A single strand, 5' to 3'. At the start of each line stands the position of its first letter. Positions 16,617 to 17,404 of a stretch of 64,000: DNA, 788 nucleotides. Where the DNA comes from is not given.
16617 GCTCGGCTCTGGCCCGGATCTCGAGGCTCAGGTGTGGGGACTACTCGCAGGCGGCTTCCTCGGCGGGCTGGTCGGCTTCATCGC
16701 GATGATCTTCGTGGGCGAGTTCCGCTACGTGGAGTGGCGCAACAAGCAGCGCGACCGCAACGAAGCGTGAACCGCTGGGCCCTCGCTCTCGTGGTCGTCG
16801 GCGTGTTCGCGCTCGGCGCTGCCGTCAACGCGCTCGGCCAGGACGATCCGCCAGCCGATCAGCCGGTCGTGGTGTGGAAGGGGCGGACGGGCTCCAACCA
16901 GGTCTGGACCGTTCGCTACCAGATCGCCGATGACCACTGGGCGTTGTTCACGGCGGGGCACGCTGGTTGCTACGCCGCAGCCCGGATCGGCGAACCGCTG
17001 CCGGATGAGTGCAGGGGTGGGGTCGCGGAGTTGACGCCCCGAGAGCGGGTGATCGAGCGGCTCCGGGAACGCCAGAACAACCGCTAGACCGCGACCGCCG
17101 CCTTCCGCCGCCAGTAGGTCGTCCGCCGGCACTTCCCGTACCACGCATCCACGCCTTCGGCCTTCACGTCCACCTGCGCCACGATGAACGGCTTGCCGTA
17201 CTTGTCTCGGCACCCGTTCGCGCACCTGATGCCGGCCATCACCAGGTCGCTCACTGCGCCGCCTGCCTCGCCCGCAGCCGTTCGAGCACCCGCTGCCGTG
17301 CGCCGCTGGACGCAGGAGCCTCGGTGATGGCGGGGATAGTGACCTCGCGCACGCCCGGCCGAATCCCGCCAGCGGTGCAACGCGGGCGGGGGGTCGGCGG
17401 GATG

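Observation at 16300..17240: An AT-rich approximately 93-bp composite palindrome controls a tiny membrane and secreted two-gene operon, with a possible antisense zinc-ribbon gene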

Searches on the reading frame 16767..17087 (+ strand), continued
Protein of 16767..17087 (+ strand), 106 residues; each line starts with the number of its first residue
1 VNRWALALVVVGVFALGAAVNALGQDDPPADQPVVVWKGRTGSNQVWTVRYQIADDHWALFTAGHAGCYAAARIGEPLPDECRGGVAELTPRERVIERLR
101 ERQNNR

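Call 56: search_protein_families(library=ncbifam, max_evalue=1, proteins=[window:16767-17087:+])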
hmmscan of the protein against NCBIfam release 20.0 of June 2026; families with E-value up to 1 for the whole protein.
window:16767-17087:+ (106 aa): 0 families

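Call 57: search_solved_structures(query=window:16767-17087:+, max_evalue=10)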
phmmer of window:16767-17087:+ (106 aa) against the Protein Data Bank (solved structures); distinct sequences matched with E-value up to 10: 3.
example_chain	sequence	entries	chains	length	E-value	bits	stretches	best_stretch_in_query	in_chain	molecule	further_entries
5b2h_A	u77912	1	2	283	1.1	12.4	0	32-53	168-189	HA-33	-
2e4m_A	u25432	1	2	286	1.2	12.3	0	32-54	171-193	Main hemagglutinin component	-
7znx_A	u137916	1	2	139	2.7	11.2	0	33-70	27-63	Cocaprin 1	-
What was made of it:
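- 16767..17087 (+): ORF106: orphan protein with an N-terminal hydrophobic signal or anchor, 2 Cys (68, 82) and a charged helical tail. Its GTG start overlaps the ORF104 stop (GTGA). No significant PDB sequence match (best E = 1.1; call 57).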

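Call 59: find_related_loci(query=window:16767-17087:+, collection=viral_contigs, flank=5000)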
Query window:16767-17087:+ (106 aa) in viral_contigs; peptide patterns used: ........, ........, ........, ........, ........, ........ (x = any residue, [..] = any of these).
7 stretches matched a pattern, but none encodes a relative of the query by tblastn (E <= 1e-3).

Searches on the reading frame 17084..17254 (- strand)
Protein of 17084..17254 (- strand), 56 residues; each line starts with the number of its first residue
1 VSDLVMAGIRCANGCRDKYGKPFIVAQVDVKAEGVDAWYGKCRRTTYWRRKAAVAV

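Call 7: search_protein_families(library=pfam, max_evalue=1, proteins=[window:17084-17254:-])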
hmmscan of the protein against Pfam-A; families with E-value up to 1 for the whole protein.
window:17084-17254:- (56 aa): 1 family
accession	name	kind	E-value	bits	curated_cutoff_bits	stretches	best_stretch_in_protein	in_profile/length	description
PF16408.10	DUF5016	-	0.14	12.8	31.2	1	4-43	9-47/120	Domain of unknown function (DUF5016)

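Call 8: search_protein_families(library=phrogs, max_evalue=1, proteins=[window:17084-17254:-])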
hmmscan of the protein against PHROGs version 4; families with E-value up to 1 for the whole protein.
window:17084-17254:- (56 aa): 1 family
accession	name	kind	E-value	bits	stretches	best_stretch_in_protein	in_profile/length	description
phrog_36014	-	unknown function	0.18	12.9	1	2-45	57-100/115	-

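Call 14: find_homologous_proteins(query=window:17084-17254:-, max_evalue=0.01)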
Query window:17084-17254:- (56 aa): 1 proteins with E <= 0.01 among 1 candidates.
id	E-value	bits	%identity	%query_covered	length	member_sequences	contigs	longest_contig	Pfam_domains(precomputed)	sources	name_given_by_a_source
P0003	6.1e-28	113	100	91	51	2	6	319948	-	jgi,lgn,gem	-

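Call 55: search_protein_families(library=padloc, max_evalue=1, proteins=[window:17084-17254:-])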
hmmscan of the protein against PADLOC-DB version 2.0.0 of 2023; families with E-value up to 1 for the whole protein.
window:17084-17254:- (56 aa): 0 families

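Call 56: search_protein_families(library=ncbifam, max_evalue=1, proteins=[window:17084-17254:-])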
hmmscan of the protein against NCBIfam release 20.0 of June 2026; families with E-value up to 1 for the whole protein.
window:17084-17254:- (56 aa): 0 families

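Call 58: search_solved_structures(query=window:17084-17254:-, max_evalue=10)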
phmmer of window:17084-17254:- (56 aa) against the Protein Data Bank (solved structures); distinct sequences matched with E-value up to 10: 0.
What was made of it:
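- Tried and rejected: PDB sequence searches gave nothing (calls 57, 58).
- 17084..17239 (-): ORF51: orphan, very basic small protein with net charge +7 and Cys at 6, 10 and 37. It converges on ORF106, and the stop codons share CTAG. An alternative GTG start lies at 17254. No PDB hit (call 58).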

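Call 70: predict_structure(protein=window:17084-17239:-)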
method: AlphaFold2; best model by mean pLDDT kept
length: 51 residues; sequences in the alignment: 1
mean_pLDDT: 47.5   pTM: 0.22
mean pLDDT of the five models: 47.5, 47.0, 46.2, 42.7, 41.1
residues with pLDDT >= 90: 0; 70-90: 0; 50-70: 21; < 50: 30
segments of 3 or more residues with pLDDT < 50: 1-5, 24-35, 40-51
pLDDT, mean of each block of 10 residues (from residue 1): 45 57 48 48 40 33
secondary structure, 60 per line:
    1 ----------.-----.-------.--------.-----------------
elements in order:
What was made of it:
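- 17084..17239 (-): AF2 pLDDT 47.5 (call 70).
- On Zinc ribbon (claimed for ORF51): The AF2 model is unreliable, with pLDDT 47.5 (call 70).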
